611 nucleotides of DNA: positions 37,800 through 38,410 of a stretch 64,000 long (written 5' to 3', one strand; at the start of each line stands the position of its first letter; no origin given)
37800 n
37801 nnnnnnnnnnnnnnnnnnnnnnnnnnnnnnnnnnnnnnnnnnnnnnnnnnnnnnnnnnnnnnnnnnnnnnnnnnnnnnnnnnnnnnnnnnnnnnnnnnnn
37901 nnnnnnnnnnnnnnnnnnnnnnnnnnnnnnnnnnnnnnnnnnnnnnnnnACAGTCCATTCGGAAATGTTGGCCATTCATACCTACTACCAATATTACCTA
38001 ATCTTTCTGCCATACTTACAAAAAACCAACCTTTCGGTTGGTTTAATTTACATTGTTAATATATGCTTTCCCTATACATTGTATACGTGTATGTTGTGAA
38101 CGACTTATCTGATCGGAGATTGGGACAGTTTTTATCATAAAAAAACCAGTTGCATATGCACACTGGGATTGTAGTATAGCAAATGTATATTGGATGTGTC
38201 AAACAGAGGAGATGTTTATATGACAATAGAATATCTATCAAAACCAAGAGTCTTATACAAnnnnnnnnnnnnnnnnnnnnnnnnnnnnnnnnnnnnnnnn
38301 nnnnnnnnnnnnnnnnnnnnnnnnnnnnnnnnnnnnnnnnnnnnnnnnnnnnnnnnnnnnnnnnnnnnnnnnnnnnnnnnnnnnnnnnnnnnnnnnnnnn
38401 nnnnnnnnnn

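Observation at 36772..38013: GTP cyclohydrolase II-like domain with an altered motif, fused behind a 220-aa domain of unknown family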

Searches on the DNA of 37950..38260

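Call 93: search_rna_families(source=window, start=37950, end=38260, threshold=evalue, max_evalue=10, show_alignments=3)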
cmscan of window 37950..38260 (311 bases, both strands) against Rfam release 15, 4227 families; matches with E-value up to 10: 3.
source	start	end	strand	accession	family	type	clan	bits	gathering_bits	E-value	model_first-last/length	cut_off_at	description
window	38008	38067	+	RF02548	Oskar_OES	Cis-reg;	-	18.8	46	0.93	1-67/67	no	Oocyte entry signal (OES) from oskar mRNA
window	38017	38139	-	RF02891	AgrB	Gene; antisense;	-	14.6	40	6.3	1-84/84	no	ArsR-gov region gene B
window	37961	37999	+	RF00254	mir-16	Gene; miRNA;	CL00085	14.2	36.5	3.3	19-64/82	no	mir-16 microRNA precursor family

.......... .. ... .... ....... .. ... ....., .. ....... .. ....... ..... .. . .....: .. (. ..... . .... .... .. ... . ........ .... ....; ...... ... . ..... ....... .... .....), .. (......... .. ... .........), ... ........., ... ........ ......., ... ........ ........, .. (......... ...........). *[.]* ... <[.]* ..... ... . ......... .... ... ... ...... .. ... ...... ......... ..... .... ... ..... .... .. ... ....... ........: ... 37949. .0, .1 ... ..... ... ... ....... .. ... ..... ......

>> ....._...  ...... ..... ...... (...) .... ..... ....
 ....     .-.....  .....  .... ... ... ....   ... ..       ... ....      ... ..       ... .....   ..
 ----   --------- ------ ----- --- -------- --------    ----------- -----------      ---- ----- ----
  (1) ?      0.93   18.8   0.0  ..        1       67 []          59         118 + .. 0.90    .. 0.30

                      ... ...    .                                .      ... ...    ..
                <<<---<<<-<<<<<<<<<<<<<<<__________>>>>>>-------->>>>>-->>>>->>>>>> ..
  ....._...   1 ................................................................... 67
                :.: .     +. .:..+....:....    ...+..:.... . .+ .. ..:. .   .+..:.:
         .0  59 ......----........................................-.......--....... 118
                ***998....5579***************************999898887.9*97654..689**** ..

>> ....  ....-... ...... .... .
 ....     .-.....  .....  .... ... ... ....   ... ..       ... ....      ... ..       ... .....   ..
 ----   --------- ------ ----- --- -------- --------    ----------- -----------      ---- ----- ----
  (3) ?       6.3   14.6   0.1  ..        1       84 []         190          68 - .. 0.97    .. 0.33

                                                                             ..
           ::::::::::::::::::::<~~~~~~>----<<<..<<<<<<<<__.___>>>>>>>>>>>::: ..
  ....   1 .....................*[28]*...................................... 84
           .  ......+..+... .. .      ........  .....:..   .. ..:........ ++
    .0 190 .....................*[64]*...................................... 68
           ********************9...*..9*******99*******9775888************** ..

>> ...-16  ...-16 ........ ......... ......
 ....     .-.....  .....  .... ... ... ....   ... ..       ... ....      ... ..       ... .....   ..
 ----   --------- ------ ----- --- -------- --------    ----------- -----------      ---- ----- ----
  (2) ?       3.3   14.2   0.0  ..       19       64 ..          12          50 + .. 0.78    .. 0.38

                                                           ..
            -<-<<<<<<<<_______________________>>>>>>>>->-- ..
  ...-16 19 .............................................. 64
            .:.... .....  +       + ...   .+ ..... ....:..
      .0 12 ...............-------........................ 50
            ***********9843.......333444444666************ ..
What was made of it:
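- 38023..38044 (-): Conserved hairpin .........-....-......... plus a U-run, 8 nt before the ATG. No Rfam match (call 93).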
